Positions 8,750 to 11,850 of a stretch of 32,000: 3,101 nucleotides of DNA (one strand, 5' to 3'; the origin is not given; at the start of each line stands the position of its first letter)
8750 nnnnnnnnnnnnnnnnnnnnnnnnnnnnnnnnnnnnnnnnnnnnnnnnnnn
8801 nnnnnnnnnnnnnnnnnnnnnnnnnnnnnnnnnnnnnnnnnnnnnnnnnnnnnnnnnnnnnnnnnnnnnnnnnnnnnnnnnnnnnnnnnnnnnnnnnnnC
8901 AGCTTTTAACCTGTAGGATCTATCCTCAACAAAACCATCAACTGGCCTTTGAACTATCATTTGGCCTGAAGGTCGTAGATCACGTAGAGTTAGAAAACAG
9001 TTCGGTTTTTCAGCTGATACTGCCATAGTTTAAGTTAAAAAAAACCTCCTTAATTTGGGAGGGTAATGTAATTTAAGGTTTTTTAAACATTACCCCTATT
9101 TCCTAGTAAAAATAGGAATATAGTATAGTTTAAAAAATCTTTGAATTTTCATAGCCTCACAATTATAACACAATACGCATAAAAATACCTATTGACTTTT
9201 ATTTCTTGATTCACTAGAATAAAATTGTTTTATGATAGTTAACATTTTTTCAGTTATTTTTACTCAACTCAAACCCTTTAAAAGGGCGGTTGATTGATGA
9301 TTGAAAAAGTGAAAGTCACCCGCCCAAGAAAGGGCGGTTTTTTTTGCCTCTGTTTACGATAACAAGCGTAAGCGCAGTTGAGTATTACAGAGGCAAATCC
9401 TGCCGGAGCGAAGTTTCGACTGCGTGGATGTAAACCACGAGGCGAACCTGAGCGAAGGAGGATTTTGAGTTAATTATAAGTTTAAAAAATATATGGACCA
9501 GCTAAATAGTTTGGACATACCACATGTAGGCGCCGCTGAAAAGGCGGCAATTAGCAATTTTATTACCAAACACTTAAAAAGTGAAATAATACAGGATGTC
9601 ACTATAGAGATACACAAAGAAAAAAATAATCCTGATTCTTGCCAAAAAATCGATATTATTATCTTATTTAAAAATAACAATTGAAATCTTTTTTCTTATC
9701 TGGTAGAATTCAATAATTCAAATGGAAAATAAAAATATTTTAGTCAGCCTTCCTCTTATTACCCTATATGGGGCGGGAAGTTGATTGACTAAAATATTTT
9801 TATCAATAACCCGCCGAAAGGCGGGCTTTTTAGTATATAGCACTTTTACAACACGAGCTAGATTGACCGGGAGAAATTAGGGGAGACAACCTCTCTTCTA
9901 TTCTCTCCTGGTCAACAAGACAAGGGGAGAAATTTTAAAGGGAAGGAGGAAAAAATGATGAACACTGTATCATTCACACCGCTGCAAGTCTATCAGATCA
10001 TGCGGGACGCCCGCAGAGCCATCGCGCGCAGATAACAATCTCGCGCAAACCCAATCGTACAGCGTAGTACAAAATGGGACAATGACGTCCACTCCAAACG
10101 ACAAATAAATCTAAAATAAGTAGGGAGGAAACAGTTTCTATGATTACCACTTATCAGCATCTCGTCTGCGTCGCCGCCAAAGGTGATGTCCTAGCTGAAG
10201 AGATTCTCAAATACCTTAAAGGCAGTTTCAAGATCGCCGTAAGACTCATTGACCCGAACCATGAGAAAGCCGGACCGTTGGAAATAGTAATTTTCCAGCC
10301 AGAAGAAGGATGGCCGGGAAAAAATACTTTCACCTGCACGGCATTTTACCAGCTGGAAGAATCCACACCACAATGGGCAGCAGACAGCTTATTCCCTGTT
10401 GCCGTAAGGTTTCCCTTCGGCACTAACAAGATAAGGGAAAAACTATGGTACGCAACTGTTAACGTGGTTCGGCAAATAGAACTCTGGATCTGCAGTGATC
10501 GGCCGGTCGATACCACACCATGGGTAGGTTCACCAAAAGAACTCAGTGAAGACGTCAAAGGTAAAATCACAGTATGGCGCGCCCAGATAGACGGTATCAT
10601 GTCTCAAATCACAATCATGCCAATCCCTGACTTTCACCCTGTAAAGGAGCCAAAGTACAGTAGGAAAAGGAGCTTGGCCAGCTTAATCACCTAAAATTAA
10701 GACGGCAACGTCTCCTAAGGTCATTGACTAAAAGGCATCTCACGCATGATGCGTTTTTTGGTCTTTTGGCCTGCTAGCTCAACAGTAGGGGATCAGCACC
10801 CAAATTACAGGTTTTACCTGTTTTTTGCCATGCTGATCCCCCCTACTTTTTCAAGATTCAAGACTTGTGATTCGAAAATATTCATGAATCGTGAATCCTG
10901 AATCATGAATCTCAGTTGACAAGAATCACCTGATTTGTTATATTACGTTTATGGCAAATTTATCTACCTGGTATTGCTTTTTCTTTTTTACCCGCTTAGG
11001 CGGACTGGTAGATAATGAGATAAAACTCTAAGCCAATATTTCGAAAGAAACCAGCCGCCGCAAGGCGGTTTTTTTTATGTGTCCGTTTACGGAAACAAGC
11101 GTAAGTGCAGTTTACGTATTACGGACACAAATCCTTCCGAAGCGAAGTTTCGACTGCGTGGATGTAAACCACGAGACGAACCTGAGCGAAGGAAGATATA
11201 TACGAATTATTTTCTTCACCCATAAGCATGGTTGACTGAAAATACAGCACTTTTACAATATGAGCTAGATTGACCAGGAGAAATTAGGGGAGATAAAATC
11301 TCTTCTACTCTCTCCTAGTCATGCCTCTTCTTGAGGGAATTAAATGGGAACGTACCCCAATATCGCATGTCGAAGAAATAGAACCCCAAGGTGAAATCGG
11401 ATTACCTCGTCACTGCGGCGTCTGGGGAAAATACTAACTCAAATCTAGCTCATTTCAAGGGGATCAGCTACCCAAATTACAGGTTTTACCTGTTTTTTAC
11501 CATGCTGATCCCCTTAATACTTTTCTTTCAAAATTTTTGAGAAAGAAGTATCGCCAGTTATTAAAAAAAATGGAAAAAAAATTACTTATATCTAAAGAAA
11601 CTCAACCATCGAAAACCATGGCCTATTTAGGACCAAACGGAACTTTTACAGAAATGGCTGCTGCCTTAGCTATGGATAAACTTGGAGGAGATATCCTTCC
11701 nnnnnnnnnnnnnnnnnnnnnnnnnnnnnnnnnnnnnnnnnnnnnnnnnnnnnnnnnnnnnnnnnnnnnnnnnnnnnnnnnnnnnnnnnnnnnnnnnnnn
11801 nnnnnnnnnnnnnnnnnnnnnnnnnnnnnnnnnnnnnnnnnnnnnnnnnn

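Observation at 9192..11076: Three paralogous promoter-leader-terminator modules with covarying helices (candidate new attenuator/sRNA class)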

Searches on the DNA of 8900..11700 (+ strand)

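Call 4: search_rna_families(source=window, start=8900, end=11700, threshold=evalue, max_evalue=10, show_alignments=3)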
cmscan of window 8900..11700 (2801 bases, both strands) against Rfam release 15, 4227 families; matches with E-value up to 10: 20.
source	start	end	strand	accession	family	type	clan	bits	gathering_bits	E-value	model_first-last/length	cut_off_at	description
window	9721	9834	+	RF01859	Phe_leader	Cis-reg; leader;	-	29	55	0.043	1-125/125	no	Phenylalanine leader peptide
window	9073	9143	-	RF01666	rox2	Cis-reg;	-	27.8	55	0.06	1-71/71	no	Drosophila rox2 ncRNA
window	9690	9839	+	RF02860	Arrc14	Gene; sRNA;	-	26.6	99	0.38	1-167/167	no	Actinobacillus sRNA 14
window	9231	9345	+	RF01859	Phe_leader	Cis-reg; leader;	-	26.3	55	0.17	1-125/125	no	Phenylalanine leader peptide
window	9241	9321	+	RF03752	MIR5292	Gene; miRNA;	-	24.3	105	0.24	1-94/94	no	MIR5292 microRNA precursor family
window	9872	9955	+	RF02526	SSRC34_1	Gene; sRNA;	-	23.1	64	3.5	1-128/128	no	Streptococcus sRNA SSRC34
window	11031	11076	+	RF01388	isrD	Gene; sRNA;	-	22.9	37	0.16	1-51/51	no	isrD Hfq binding RNA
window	9684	9793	+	RF01608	ceN102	Gene; snRNA; snoRNA; HACA-box;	-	21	50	4.7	1-142/142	no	Caenorhabditis snoRNA ceN80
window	9745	9834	+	RF00513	Trp_leader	Cis-reg; leader;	-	20.1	41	0.77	1-100/100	no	Tryptophan operon leader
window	10868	10963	+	RF00804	mir-240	Gene; miRNA;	-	19.8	67.5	2.5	1-99/99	no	mir-240 microRNA precursor family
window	11234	11333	-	RF02841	Ref70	Gene; sRNA;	-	19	115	5.4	1-122/122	no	Enterococcus sRNA 70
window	10956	11078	+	RF01859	Phe_leader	Cis-reg; leader;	-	18.3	55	10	1-125/125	no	Phenylalanine leader peptide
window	9696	9803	+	RF00265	SNORA69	Gene; snRNA; snoRNA; HACA-box;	-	18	47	7.5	1-132/132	no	Small nucleolar RNA SNORA69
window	11017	11075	+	RF01394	isrK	Gene; sRNA;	-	17.7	50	0.92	1-77/77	no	isrK Hfq binding RNA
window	9251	9311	+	RF00031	SECIS_1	Cis-reg;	-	17.5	35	8.7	1-64/64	no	Selenocysteine insertion sequence 1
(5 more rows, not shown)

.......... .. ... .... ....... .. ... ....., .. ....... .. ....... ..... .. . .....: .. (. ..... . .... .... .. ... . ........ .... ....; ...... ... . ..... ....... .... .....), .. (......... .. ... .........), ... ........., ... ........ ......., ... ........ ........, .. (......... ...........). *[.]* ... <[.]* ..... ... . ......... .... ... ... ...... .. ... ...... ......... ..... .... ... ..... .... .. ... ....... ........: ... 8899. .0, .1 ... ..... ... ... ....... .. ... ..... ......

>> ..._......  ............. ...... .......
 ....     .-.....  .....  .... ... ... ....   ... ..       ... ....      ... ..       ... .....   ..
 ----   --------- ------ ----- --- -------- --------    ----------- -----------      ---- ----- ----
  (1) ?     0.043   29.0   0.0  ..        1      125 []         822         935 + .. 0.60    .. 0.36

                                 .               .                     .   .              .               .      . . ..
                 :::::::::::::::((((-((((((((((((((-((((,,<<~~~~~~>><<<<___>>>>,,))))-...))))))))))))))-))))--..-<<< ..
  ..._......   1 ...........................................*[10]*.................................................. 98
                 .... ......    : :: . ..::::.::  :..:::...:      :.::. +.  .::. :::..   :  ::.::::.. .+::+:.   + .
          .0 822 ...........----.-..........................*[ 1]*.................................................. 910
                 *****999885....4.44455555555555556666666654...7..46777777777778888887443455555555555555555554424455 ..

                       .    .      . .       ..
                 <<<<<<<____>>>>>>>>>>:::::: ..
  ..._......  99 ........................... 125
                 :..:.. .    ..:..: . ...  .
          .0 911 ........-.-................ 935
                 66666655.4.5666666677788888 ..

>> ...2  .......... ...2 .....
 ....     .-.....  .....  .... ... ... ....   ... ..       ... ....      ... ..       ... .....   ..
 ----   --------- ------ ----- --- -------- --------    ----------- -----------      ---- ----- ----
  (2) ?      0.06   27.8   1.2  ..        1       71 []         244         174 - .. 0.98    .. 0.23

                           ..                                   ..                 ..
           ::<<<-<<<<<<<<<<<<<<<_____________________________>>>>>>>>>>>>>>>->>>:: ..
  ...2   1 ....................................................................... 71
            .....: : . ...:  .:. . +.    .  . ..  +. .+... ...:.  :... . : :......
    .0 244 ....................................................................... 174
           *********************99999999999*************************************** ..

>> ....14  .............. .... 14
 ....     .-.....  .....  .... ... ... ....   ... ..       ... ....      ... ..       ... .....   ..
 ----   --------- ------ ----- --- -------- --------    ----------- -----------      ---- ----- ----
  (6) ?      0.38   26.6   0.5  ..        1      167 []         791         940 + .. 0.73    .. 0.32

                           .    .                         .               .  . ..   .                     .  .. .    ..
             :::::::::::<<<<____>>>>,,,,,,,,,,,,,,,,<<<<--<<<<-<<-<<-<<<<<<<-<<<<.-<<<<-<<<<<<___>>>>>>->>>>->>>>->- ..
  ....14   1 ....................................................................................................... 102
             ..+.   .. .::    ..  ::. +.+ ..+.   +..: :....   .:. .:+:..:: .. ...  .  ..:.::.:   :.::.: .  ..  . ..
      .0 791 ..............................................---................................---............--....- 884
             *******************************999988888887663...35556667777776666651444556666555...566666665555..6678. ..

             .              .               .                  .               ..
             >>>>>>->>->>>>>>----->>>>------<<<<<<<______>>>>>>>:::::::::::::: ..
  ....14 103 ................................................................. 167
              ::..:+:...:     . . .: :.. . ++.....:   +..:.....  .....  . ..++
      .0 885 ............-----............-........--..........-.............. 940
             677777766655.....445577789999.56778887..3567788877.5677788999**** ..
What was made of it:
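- On Rfam Phe_leader (RF01859): M2 scores 29.0, M1 26.3 and M3 18.3 bits (call 4).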

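Call 69: build_rna_model(alignment_id=A6)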
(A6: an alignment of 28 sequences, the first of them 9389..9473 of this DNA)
Model R1 built from alignment A6 (28 sequences, 88 columns); structure: RNAalifold consensus.
model positions 85; base pairs 21; branch points 0; effective number of sequences 2.35; information 0.669 bits per position. Calibrated on 0.2 Mb of random sequence (short: E-values are rough).
structure used (alignment columns):
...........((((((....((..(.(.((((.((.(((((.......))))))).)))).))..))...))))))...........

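Call 70: search_with_rna_model(model_id=R1, sources=[window, L005, L006, L007, L008, L089, L090, L092, L094, L095, L096, L097, L098, L099, L100, L101, L102, L103, L104, L105, L106, L107, L108, L109, L110, L111, L112, L113, L114, L115, L116, L117, L118, L119, L120, L121, L122, L123, L124, L125, L126, L127, L128, L129], max_evalue=1)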
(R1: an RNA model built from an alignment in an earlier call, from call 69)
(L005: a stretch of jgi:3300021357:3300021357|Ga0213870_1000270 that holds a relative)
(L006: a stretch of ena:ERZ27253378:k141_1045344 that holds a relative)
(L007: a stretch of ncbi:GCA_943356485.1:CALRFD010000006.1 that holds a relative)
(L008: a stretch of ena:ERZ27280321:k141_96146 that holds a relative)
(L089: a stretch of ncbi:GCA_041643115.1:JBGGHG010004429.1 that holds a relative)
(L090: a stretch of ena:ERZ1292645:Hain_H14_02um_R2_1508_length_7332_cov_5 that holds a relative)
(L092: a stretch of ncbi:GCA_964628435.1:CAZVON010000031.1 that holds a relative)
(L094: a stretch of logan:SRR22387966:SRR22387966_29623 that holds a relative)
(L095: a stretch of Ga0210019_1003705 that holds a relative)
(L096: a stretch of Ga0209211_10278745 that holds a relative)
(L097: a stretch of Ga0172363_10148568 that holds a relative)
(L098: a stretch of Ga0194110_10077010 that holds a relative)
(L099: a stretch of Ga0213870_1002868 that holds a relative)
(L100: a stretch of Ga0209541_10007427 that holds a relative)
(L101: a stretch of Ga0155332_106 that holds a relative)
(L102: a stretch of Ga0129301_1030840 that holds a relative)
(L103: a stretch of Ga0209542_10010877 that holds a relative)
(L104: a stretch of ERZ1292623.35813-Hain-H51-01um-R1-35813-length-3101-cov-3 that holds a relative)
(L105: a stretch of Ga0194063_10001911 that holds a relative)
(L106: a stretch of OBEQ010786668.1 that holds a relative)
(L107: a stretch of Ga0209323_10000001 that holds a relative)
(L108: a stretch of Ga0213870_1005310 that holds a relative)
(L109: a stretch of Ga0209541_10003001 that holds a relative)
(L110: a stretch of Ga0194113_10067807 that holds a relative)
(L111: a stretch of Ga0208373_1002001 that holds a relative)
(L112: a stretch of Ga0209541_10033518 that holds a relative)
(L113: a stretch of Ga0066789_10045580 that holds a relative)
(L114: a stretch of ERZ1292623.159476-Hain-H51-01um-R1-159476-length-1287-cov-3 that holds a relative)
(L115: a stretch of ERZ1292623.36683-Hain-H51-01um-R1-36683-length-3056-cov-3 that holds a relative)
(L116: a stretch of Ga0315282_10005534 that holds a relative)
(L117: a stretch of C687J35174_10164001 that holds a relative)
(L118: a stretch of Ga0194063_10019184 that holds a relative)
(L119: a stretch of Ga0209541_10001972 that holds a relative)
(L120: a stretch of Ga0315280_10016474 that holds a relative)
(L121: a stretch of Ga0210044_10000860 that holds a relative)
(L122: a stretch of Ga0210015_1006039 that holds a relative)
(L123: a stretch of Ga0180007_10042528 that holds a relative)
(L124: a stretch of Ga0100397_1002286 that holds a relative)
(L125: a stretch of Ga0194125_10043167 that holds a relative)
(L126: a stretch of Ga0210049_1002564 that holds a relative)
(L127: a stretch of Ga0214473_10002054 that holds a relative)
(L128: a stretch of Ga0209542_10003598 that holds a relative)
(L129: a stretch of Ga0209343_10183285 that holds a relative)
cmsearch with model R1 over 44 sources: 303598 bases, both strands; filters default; matches with E-value up to 1: 60.
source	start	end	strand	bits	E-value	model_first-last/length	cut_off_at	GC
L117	427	511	-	98.8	2.3e-30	1-85/85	no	0.53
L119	1241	1325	-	98.8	2.3e-30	1-85/85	no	0.53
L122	835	919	+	96.4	1.6e-29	1-85/85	no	0.55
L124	5876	5960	+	96.4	1.6e-29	1-85/85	no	0.55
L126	4924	5008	-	96.4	1.6e-29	1-85/85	no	0.55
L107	13060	13144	-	96.2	1.8e-29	1-85/85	no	0.55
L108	3204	3288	-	95.8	2.4e-29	1-85/85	no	0.48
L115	2119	2203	-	94.8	5.5e-29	1-85/85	no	0.54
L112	3767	3851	+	94.5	7e-29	1-85/85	no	0.56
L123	190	274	+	94.2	8.6e-29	1-85/85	no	0.52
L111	2297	2381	-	93.9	1.1e-28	1-85/85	no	0.51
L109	8669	8753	+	93.8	1.2e-28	1-85/85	no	0.58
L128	300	384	+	93.8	1.2e-28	1-85/85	no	0.58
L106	3279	3364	-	93.2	1.9e-28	1-85/85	no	0.5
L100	4197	4281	+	93.2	1.9e-28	1-85/85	no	0.55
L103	5157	5241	-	93.2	1.9e-28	1-85/85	no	0.55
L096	33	117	+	93.2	2e-28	1-85/85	no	0.51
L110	436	520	-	92.9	2.5e-28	1-85/85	no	0.54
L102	141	225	-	92.8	2.7e-28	1-85/85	no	0.56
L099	1872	1956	+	92.1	4.8e-28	1-85/85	no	0.53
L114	13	97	-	88.9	5.7e-27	1-85/85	no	0.58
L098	1717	1801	-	88.8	6.5e-27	1-85/85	no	0.62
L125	1056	1140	+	88.8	6.5e-27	1-85/85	no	0.62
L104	2432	2515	-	88.3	9.6e-27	1-85/85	no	0.49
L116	8506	8590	-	86.7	3.3e-26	1-85/85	no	0.55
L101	1586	1670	-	86.1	5.3e-26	1-85/85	no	0.53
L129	22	106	-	86.1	5.3e-26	1-85/85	no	0.53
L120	8142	8226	+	84.3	2.2e-25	1-85/85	no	0.52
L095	4178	4262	-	83.1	5.9e-25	1-85/85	no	0.61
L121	5682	5766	+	83.1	5.9e-25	1-85/85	no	0.61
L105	11051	11136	-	79.4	1e-23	1-85/85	no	0.58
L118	1091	1176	+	73.9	8.4e-22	1-85/85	no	0.53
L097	579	663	+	66.5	3e-19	1-85/85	no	0.53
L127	2508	2592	+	62.6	6.4e-18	1-85/85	no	0.49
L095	8190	8275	-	55.5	1.8e-15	1-85/85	no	0.55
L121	1555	1640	+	55.5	1.8e-15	1-85/85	no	0.55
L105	1979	2063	+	51.4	4.4e-14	1-85/85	no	0.51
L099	1871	1955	-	32.9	1.1e-07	1-85/85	no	0.53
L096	32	116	-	31.8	2.5e-07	1-85/85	no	0.49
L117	428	512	+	31.6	2.9e-07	1-85/85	no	0.53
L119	1242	1326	+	31.6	2.9e-07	1-85/85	no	0.53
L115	2120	2204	+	30.8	5.4e-07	1-85/85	no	0.54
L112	3766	3850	-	29.2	2e-06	1-85/85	no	0.58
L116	7285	7369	-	28.4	3.7e-06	1-85/85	no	0.58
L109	8668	8752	-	27.4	7.9e-06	1-85/85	no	0.58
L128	299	383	-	27.4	7.9e-06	1-85/85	no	0.58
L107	13061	13145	+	27.3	8.5e-06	1-85/85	no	0.55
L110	437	521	+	27.3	8.7e-06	1-85/85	no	0.54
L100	4196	4280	-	27.1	1e-05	1-85/85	no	0.54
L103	5158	5242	+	27.1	1e-05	1-85/85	no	0.54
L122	834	918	-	25.8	2.9e-05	1-85/85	no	0.56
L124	5875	5959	-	25.8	2.9e-05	1-85/85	no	0.56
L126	4925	5009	+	25.8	2.9e-05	1-85/85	no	0.56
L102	142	226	+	25.4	4.1e-05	1-85/85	no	0.56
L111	2298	2382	+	25.3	4.3e-05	1-85/85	no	0.49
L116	8507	8591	+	22.5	0.0004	1-85/85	no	0.55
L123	189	273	-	19.9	0.0029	1-85/85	no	0.53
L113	947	974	-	18.6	0.0087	29-56/85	no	0.71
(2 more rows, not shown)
